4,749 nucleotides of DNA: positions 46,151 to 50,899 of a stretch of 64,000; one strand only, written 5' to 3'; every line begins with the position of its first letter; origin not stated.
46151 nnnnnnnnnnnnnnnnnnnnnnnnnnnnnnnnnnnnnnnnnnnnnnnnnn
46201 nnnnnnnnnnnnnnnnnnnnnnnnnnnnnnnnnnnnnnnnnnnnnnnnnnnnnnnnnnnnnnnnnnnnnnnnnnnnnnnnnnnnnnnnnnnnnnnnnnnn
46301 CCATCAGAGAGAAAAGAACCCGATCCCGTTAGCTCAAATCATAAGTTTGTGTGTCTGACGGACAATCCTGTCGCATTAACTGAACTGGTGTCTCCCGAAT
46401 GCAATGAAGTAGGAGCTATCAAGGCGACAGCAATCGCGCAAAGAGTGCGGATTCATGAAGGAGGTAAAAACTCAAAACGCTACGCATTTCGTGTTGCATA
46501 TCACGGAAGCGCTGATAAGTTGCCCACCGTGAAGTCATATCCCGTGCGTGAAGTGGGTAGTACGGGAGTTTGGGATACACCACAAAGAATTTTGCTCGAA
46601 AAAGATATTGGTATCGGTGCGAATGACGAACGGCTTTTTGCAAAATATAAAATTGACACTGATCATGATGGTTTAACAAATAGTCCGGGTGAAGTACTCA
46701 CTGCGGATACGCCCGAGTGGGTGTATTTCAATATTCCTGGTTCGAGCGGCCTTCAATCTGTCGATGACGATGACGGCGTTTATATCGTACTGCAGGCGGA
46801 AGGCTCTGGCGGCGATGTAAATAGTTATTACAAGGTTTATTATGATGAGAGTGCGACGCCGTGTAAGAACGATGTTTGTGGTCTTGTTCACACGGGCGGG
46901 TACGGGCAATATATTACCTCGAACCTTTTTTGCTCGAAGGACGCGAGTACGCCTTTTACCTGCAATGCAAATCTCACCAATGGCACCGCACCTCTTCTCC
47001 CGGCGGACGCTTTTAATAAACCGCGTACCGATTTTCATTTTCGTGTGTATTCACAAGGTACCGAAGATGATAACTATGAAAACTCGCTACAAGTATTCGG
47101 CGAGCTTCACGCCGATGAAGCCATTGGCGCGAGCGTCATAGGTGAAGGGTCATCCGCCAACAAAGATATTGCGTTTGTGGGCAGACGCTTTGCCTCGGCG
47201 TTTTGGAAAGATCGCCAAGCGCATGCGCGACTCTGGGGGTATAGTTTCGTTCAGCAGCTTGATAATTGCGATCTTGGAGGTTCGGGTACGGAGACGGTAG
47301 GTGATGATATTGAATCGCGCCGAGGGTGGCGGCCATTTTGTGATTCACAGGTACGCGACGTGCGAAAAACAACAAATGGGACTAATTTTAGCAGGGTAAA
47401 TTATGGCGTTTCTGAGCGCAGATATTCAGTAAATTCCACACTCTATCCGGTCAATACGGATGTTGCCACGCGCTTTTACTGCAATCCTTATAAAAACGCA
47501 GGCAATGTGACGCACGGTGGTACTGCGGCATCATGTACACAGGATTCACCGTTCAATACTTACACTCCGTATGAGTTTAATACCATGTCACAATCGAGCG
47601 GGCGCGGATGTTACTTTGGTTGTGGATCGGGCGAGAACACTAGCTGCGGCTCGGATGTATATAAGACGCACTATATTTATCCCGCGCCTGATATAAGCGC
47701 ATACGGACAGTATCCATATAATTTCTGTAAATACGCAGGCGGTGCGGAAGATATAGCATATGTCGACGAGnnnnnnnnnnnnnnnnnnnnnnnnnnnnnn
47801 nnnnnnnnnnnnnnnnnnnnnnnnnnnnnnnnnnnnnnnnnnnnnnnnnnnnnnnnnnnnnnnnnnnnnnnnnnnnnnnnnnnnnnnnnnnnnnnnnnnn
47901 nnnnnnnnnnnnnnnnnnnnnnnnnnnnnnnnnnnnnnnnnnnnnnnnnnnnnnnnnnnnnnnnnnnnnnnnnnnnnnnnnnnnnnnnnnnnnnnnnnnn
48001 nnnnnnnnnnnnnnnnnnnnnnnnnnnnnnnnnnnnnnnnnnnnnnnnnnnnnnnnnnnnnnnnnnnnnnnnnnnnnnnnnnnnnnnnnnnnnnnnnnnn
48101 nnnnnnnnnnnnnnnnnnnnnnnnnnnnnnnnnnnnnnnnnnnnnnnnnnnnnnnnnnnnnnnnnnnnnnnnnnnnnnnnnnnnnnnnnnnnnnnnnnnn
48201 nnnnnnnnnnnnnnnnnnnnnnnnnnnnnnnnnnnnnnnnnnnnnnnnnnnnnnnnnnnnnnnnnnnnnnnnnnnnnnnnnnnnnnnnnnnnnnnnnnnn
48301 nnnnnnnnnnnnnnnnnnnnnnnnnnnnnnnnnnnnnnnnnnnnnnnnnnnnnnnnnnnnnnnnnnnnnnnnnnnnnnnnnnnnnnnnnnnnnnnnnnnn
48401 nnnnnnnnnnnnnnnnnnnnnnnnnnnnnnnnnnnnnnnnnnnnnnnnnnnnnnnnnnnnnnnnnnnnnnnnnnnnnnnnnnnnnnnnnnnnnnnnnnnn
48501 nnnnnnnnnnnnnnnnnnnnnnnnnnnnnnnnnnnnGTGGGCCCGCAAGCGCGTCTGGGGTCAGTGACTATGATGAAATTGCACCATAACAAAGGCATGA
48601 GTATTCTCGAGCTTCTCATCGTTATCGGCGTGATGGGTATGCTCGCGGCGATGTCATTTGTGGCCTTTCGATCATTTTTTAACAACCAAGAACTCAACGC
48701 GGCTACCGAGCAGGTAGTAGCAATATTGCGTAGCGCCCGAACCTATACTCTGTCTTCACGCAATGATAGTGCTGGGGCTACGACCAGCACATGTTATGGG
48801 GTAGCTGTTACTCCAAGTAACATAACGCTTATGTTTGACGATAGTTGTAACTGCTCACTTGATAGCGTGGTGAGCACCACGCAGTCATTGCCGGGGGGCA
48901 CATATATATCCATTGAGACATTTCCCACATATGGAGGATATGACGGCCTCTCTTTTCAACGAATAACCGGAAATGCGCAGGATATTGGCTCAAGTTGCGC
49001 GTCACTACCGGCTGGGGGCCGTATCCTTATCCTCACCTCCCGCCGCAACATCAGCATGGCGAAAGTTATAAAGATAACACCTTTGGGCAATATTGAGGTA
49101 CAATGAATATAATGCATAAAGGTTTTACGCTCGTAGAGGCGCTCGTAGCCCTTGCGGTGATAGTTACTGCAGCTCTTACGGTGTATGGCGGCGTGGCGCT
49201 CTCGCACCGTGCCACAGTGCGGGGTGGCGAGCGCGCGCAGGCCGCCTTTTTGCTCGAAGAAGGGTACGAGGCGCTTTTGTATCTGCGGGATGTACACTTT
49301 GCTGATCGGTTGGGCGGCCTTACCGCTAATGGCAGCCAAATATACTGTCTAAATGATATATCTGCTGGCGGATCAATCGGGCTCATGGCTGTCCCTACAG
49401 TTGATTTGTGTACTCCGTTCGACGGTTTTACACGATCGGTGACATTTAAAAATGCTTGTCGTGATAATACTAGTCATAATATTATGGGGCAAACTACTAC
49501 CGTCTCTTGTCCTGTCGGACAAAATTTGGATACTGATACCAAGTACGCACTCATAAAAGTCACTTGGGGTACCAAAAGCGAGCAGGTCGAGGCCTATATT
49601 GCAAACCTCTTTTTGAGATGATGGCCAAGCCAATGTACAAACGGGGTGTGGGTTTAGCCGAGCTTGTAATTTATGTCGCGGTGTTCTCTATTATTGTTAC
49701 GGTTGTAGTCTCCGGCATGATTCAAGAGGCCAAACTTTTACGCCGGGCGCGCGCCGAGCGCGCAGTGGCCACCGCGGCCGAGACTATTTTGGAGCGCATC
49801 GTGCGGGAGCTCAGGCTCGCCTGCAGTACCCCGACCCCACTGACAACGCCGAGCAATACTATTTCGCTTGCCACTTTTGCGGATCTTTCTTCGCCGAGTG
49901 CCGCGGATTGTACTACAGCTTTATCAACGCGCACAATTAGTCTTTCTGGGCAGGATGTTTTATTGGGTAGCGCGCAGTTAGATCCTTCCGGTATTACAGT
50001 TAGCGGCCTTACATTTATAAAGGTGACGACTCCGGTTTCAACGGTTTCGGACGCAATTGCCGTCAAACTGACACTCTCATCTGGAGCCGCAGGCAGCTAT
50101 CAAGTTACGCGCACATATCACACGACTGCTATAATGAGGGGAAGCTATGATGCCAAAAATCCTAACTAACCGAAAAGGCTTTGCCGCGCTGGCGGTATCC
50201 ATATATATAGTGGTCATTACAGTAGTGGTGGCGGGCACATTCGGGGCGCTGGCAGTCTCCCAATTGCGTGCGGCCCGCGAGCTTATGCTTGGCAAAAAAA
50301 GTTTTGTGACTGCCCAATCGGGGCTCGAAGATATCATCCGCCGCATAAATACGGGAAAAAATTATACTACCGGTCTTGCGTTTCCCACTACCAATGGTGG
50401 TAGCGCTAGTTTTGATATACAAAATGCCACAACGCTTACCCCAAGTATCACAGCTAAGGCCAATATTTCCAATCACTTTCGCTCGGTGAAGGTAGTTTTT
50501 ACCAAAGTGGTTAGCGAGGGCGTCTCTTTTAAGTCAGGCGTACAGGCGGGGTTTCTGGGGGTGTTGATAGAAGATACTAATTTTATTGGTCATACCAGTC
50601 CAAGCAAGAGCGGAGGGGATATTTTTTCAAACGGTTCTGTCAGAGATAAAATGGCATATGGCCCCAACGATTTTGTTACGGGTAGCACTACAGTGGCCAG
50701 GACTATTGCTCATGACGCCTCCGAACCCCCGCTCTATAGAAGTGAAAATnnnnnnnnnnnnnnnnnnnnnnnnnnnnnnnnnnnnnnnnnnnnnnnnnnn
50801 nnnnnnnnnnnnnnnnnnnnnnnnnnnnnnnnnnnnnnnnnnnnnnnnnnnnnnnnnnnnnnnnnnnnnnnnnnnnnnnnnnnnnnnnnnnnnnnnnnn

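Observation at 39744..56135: Expanded type IV pilus supercluster with two giant PilX-domain proteins and an embedded two-component system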

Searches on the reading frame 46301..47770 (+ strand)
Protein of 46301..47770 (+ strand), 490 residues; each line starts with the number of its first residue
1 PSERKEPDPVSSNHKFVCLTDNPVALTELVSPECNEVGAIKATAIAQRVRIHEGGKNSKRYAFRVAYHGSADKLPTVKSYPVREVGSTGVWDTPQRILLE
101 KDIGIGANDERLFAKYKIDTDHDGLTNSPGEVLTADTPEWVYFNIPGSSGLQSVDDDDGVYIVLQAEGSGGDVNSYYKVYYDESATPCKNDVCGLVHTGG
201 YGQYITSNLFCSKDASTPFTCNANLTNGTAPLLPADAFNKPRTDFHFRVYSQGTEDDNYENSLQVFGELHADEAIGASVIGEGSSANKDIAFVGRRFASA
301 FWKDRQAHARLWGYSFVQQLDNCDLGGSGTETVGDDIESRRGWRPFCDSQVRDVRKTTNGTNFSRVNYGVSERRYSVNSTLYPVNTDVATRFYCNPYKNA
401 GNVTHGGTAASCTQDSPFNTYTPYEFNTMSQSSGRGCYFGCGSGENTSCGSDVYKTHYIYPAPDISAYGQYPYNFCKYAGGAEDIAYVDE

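Call 61: search_solved_structures(query=A5, max_evalue=10)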
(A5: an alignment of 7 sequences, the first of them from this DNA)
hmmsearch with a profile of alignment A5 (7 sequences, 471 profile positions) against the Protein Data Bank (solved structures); distinct sequences matched with E-value up to 10: 0.

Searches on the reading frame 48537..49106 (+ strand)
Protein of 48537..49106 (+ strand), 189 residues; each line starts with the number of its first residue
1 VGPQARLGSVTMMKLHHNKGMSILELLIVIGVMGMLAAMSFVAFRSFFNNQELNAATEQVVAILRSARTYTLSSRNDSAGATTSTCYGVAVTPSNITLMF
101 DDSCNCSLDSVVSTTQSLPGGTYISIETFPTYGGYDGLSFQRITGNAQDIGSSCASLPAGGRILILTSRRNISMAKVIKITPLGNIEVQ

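Call 4: search_protein_families(library=pfam, proteins=[window:48537-49106:+], max_evalue=0.1)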
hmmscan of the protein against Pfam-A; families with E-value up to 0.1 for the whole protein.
window:48537-49106:+ (189 aa): 1 family
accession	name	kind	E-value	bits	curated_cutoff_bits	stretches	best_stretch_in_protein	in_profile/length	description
PF07963.17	N_methyl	-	0.00017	21.5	21.2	1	17-40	3-26/27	Prokaryotic N-terminal methylation motif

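Call 33: search_protein_families(library=ncbifam, proteins=[window:48597-49106:+], max_evalue=0.1)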
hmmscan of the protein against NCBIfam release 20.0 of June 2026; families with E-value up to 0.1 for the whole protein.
window:48597-49106:+ (169 aa): 5 families
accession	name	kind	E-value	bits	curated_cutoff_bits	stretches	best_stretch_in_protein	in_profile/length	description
TIGR01708.2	typeII_sec_gspH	equivalog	0.00048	20.2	80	1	2-50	5-53/169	type II secretion system minor pseudopilin GspH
NF047827.1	T3SSXpsH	equivalog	0.0015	18.3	160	1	1-54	3-56/145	type II secretion system protein XpsH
TIGR02596.1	TIGR02596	subfamily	0.0018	18.4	70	1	3-49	3-49/196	Verru_Chthon cassette protein D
TIGR01710.1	typeII_sec_gspG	equivalog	0.026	14.6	88.85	1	3-53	5-55/134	type II secretion system major pseudopilin GspG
NF007800.0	PRK10506.1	equivalog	0.027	14.3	158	1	2-50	12-60/163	prepilin peptidase-dependent protein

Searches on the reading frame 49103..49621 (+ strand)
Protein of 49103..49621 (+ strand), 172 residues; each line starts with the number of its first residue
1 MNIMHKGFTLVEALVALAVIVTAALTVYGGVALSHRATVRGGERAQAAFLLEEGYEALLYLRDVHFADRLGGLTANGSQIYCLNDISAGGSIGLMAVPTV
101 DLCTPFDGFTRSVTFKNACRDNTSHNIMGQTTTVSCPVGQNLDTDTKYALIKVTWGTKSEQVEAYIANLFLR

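Call 5: search_protein_families(library=pfam, proteins=[window:49103-49621:+], max_evalue=0.1)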
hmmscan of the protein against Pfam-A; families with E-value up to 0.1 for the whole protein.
window:49103-49621:+ (172 aa): 2 families
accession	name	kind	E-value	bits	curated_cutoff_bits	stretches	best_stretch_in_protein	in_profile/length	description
PF07963.17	N_methyl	-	2e-05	24.4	21.2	1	5-28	4-27/27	Prokaryotic N-terminal methylation motif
PF15879.10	MWFE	-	0.076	13.8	27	0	11-45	2-36/55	NADH-ubiquinone oxidoreductase MWFE subunit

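Call 33: search_protein_families(library=ncbifam, proteins=[window:49103-49621:+], max_evalue=0.1)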
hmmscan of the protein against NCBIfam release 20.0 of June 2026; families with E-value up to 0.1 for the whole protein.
window:49103-49621:+ (172 aa): 6 families
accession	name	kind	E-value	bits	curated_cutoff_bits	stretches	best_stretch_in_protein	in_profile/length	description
TIGR01707.1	gspI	equivalog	5.4e-05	23.6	44.35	1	7-52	1-46/101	type II secretion system minor pseudopilin GspI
TIGR02532.1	IV_pilin_GFxxxE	domain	0.00018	21.2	16.3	1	6-27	2-23/24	prepilin-type N-terminal cleavage/methylation domain-containing protein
NF041013.1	T4P_ComGE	equivalog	0.00021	21.3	49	1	6-35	4-33/83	competence type IV pilus minor pilin ComGE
NF041002.1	pilin_ComGF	equivalog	0.00034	20.9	80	1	6-30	2-26/139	competence type IV pilus minor pilin ComGF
NF040982.1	ComGD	equivalog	0.028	14.8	70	1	6-31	2-27/139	competence type IV pilus minor pilin ComGD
NF007800.0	PRK10506.1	equivalog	0.058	13.2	158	1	4-40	7-44/163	prepilin peptidase-dependent protein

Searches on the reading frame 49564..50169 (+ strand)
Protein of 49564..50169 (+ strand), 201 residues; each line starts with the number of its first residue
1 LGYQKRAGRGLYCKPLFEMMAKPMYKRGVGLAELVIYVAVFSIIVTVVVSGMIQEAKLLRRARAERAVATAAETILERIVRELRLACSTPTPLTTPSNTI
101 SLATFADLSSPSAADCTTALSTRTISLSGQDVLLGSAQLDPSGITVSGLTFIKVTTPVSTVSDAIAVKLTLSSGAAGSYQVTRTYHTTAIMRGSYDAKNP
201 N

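Call 5: search_protein_families(library=pfam, proteins=[window:49564-50169:+], max_evalue=0.1)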
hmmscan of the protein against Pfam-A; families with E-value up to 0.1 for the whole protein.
window:49564-50169:+ (201 aa): 1 family
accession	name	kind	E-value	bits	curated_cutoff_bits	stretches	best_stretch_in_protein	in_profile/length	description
PF07963.17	N_methyl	-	0.0073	16.3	21.2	1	25-48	3-26/27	Prokaryotic N-terminal methylation motif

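Call 33: search_protein_families(library=ncbifam, proteins=[window:49621-50169:+], max_evalue=0.1)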
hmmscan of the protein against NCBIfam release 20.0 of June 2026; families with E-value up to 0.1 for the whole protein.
window:49621-50169:+ (182 aa): 2 families
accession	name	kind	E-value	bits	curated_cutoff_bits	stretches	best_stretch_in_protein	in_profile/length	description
NF002839.0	PRK03072.1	equivalog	0.0056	15.8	412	1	16-99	36-117/291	zinc metalloprotease HtpX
TIGR02599.1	TIGR02599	subfamily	0.007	15.6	256.5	1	11-67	3-59/361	Verru_Chthon cassette protein C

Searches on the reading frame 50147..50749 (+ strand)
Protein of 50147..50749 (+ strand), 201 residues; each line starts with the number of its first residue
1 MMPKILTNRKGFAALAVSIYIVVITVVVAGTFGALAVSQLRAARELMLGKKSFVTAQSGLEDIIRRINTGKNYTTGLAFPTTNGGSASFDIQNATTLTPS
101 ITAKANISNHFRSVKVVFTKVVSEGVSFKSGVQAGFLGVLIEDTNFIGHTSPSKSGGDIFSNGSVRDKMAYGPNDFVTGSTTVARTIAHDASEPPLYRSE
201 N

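Call 35: search_protein_families(library=pfam, proteins=[window:50147-50749:+], max_evalue=10)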
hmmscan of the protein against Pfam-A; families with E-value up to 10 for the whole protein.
window:50147-50749:+ (201 aa): 1 family
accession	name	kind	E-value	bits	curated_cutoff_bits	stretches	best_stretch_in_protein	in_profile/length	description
PF23928.1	DUF7266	-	0.068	13.3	27.6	1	14-86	13-84/145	Family of unknown function (DUF7266)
